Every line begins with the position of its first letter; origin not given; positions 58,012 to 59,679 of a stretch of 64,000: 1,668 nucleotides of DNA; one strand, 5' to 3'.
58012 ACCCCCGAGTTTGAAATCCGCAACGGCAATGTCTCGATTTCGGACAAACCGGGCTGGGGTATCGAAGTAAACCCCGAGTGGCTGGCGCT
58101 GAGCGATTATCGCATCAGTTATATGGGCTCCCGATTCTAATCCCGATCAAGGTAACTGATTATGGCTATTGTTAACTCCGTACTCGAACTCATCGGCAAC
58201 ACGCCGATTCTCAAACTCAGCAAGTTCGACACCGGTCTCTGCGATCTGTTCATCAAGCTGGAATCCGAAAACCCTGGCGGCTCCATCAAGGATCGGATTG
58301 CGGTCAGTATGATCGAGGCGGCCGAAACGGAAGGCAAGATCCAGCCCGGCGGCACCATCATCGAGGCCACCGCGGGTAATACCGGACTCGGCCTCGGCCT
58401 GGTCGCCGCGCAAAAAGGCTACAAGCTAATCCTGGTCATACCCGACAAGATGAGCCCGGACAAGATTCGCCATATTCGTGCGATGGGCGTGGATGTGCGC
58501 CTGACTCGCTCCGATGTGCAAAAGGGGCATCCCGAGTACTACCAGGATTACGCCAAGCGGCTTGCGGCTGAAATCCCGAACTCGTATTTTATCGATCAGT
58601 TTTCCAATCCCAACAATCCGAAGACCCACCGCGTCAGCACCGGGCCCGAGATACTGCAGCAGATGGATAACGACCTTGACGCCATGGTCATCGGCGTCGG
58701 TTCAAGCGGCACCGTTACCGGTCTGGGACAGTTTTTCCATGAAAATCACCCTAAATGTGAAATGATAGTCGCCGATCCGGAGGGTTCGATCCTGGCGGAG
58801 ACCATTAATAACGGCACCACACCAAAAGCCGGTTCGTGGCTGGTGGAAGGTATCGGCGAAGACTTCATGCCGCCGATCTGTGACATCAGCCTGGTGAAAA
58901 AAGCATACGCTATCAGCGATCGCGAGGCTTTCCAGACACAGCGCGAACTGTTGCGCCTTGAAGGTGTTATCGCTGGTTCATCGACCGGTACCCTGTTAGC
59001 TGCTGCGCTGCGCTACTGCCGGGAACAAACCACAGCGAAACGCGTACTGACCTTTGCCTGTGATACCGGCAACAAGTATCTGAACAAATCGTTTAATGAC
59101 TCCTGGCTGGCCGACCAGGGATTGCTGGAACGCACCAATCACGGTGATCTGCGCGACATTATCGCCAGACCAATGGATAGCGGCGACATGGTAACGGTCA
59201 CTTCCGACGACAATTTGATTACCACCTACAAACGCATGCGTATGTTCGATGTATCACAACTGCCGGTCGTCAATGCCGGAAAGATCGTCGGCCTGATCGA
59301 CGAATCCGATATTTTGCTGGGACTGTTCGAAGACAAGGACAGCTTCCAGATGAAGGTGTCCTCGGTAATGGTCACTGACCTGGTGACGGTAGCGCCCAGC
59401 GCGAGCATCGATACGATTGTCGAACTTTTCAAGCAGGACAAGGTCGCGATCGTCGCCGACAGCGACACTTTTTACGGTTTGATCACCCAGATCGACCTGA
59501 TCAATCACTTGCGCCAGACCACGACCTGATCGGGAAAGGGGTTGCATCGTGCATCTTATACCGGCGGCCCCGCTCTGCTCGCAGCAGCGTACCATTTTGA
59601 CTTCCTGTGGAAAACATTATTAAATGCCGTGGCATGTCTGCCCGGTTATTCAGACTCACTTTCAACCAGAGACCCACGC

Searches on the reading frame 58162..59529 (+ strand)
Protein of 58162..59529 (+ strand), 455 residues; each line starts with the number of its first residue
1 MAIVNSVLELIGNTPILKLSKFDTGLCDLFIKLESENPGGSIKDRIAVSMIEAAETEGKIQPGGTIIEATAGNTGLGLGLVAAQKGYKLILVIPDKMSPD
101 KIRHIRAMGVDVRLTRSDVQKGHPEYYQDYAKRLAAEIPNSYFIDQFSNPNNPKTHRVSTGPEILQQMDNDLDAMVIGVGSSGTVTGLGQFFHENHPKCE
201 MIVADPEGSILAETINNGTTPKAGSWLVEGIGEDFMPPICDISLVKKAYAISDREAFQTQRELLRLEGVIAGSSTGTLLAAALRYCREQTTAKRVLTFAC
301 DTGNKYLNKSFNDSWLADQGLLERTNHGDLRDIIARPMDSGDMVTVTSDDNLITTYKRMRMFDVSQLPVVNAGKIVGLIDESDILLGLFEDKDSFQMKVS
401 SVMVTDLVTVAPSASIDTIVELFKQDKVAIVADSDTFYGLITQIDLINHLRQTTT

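Call 3: search_protein_families(library=pfam, proteins=[window:58162-59529:+], max_evalue=1)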
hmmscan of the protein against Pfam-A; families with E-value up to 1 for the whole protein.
window:58162-59529:+ (455 aa): 3 families
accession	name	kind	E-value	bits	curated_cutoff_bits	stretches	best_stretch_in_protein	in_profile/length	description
PF00291.31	PALP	-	7.8e-72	242.5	35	1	8-301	2-295/295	Pyridoxal-phosphate dependent enzyme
PF00571.33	CBS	-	5.2e-17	62.4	24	2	399-450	1-55/57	CBS domain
PF01551.29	Peptidase_M23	-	0.032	14.9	28.7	1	339-380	32-73/96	Peptidase family M23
